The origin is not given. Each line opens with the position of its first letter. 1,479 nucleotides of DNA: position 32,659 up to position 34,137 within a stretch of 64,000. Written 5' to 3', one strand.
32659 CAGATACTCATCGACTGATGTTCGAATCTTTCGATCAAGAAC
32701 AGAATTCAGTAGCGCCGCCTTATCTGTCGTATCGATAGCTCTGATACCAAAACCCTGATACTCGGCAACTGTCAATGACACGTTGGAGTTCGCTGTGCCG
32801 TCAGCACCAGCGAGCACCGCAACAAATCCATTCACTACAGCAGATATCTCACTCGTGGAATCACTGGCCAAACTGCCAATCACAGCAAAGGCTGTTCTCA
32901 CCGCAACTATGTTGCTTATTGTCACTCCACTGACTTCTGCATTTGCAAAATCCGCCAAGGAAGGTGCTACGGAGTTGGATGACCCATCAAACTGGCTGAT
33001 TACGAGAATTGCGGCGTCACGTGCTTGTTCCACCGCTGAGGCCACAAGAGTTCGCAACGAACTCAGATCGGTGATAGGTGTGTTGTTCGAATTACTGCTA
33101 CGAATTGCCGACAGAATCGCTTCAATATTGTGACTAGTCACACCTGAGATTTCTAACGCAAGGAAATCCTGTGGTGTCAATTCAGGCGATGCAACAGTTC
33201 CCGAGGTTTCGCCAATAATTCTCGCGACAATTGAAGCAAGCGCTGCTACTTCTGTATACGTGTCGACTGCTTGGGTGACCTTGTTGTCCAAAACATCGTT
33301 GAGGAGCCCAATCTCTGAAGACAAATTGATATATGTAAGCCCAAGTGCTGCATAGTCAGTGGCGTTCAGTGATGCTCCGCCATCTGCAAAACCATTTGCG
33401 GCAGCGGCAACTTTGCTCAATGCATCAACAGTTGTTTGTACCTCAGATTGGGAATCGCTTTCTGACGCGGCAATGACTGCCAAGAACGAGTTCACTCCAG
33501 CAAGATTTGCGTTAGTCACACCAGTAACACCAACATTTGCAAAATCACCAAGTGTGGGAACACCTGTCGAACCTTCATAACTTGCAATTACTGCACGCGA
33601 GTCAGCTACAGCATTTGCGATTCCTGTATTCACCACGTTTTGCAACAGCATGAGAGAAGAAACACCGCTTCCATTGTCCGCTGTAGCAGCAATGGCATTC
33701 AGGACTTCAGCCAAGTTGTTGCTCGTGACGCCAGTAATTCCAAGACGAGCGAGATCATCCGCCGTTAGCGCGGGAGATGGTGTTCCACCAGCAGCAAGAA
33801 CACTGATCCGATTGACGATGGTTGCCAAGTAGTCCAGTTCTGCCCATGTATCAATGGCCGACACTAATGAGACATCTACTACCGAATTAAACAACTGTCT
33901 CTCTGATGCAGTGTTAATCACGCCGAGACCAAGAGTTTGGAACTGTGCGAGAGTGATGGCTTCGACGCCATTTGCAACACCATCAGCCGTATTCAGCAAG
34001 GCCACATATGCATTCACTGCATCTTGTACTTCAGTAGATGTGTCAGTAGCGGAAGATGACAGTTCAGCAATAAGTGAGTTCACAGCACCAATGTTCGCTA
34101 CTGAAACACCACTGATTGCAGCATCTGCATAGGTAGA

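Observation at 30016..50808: One uninterrupted 20.8-kb ORF (6,930 codons) encoding a protease-headed, membrane-rooted surface megaprotein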

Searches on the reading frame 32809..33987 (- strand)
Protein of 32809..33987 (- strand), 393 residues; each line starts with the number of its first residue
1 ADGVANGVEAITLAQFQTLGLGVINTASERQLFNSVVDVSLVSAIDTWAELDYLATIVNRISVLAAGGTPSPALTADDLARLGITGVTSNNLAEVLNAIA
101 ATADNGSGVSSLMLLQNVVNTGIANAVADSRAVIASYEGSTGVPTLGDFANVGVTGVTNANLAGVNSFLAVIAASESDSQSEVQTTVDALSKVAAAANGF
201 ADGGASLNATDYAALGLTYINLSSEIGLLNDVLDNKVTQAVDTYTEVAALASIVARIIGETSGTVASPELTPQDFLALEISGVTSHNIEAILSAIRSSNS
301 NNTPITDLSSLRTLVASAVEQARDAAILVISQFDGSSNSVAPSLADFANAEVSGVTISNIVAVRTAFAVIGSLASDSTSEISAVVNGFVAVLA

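Call 40: find_homologous_proteins(query=window:32809-33987:-)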
Query window:32809-33987:- (393 aa): 7 proteins with E <= 0.001 among 8000 candidates.
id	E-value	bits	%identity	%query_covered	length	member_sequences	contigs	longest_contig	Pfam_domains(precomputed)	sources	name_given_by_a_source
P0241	3.7e-123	429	72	79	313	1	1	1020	-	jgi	jgi:hypothetical protein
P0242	3.2e-120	420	52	97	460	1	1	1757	-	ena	-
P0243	7.4e-96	339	48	89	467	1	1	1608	-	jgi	jgi:hypothetical protein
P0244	6.0e-92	327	57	60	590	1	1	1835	PF19077.7,PF17936.8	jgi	jgi:hypothetical protein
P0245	1.0e-58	217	43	73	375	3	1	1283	PF19077.7,PF17936.8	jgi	jgi:hypothetical protein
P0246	1.9e-49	187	44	69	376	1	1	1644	PF05661.18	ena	-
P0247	2.7e-10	58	33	68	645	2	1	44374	-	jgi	jgi:hypothetical protein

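Call 49: predict_structure(alignment_id=A4)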
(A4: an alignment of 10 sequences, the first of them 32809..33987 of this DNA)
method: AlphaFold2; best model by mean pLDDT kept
length: 393 residues; sequences in the alignment: 10
mean_pLDDT: 88.4   pTM: 0.77
mean pLDDT of the five models: 88.4, 88.2, 80.8, 80.1, 68.1
residues with pLDDT >= 90: 224; 70-90: 151; 50-70: 18; < 50: 0
segments of 3 or more residues with pLDDT < 50: none
pLDDT, mean of each block of 10 residues (from residue 1): 64 87 90 88 80 93 91 94 92 95 73 92 94 87 91 92 89 77 90 88 84 92 94 91 92 95 89 95 93 90 85 94 92 85 92 90 86 76 87 79
secondary structure, 60 per line:
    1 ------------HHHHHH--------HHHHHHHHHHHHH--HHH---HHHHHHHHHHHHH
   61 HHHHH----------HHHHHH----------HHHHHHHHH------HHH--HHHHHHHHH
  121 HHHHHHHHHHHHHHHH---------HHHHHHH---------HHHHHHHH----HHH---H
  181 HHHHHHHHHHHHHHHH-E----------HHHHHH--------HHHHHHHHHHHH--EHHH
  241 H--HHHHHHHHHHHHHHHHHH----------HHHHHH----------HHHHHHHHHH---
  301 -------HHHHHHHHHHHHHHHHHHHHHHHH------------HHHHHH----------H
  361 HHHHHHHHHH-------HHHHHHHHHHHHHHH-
elements in order: H13-18 H27-39 H48-65 H76-81 H92-100 H112-136 H146-152 H162-169 H180-196 H209-214 H223-234 H238-241 H244-261 H272-277 H288-297 H308-331 H344-349 H360-370 H378-392

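Call 53: fold_search(model_id=the predicted structure, library=pdb)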
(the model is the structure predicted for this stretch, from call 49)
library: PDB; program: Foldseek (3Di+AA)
matches with E <= 10: 38; with E <= 0.001: 0
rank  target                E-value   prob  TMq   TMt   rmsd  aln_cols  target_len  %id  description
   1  1vg4_A                1.5e+00  0.08  0.14  0.18  26.7       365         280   10  Crystal Structure Of Octaprenyl Pyrophosphate Synthase From Hyperthermophilic Thermotoga Maritima F132A/L128A mutant (released 2004-05-18)
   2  4gp2_A                2.0e+00  0.03  0.10  0.11  27.6       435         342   13  Crystal structure of ISOPRENOID SYNTHASE A3MSH1 (TARGET EFI-501992) from pyrobaculum calidifontis complexed with DMAPP (released 2012-10-10)
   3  6kob_A                2.0e+00  0.02  0.09  0.06  32.9       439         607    8  X-ray Structure of the proton-pumping cytochrome aa3-600 menaquinol oxidase from Bacillus subtilis (released 2020-01-15)
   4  9iqg_B                2.1e+00  0.02  0.09  0.06  36.4       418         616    9  Cryo-EM structure of MsRv1273c/72c from Mycobacterium smegmatis in the ATP|ADP+Vi-bound Occ (Vi) state (released 2025-05-14)
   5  7ze5_C                3.0e+00  0.02  0.10  0.07  37.5       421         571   12  Occ(apo/return) conformation of CydDC mutant (E500Q.C) in ATP(CydC)/AMP-PNP(CydD) bound state (Dataset-23) (released 2023-04-19)
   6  9p8v_B                3.3e+00  0.02  0.11  0.10  35.3       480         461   11  Structure of CloA in complex with dGTP and dTTP (released 2025-07-30)
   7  7uni_D                3.8e+00  0.04  0.11  0.16  22.2       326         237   15  De novo designed chlorophyll dimer protein with Zn pheophorbide a methyl ester, SP2-ZnPPaM (released 2023-04-19)
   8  7p34_A                3.8e+00  0.01  0.08  0.08  33.4       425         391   11  Cryo-EM structure of the proton-dependent antibacterial peptide transporter SbmA-FabS11-1 in nanodiscs (released 2021-09-15)
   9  6poo                  4.4e+00  0.04  0.13  0.17  16.5       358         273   11  Novel structure of the N-terminal helical domain of BibA, a group B streptococcus immunogenic bacterial adhesin (released 2020-08-12)
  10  5l7i_B                5.0e+00  0.02  0.11  0.09  40.0       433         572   10  Structure of human Smoothened in complex with Vismodegib (released 2016-07-20)
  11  3zdq                  5.0e+00  0.01  0.08  0.06  32.4       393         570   13  STRUCTURE OF THE HUMAN MITOCHONDRIAL ABC TRANSPORTER, ABCB10 (NUCLEOTIDE-FREE FORM) (released 2013-01-23)
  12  6shv                  5.6e+00  0.01  0.10  0.11  28.8       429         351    9  T. cruzi FPPS in complex with 5-(4-fluorophenoxy)pyridin-2-amine (released 2020-08-26)
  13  4ayt                  5.6e+00  0.01  0.09  0.07  33.5       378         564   12  STRUCTURE OF THE HUMAN MITOCHONDRIAL ABC TRANSPORTER, ABCB10 (released 2012-07-11)
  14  9o9d_A                5.6e+00  0.01  0.09  0.07  33.9       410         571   13  Transporter associated with antigen processing (TAP) EQ mutant bound to the viral protein bUL49.5 in the outward-facin (released 2025-09-10)
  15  3bzc                  5.9e+00  0.02  0.10  0.07  26.1       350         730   12  Crystal Structure of the Tex protein from Pseudomonas aeruginosa, crystal form I (released 2008-04-08)
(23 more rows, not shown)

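Call 77: search_protein_families(library=phrogs, proteins=[window:32809-33987:-], max_evalue=0.01)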
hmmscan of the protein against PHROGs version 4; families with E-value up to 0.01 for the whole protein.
window:32809-33987:- (393 aa): 0 families
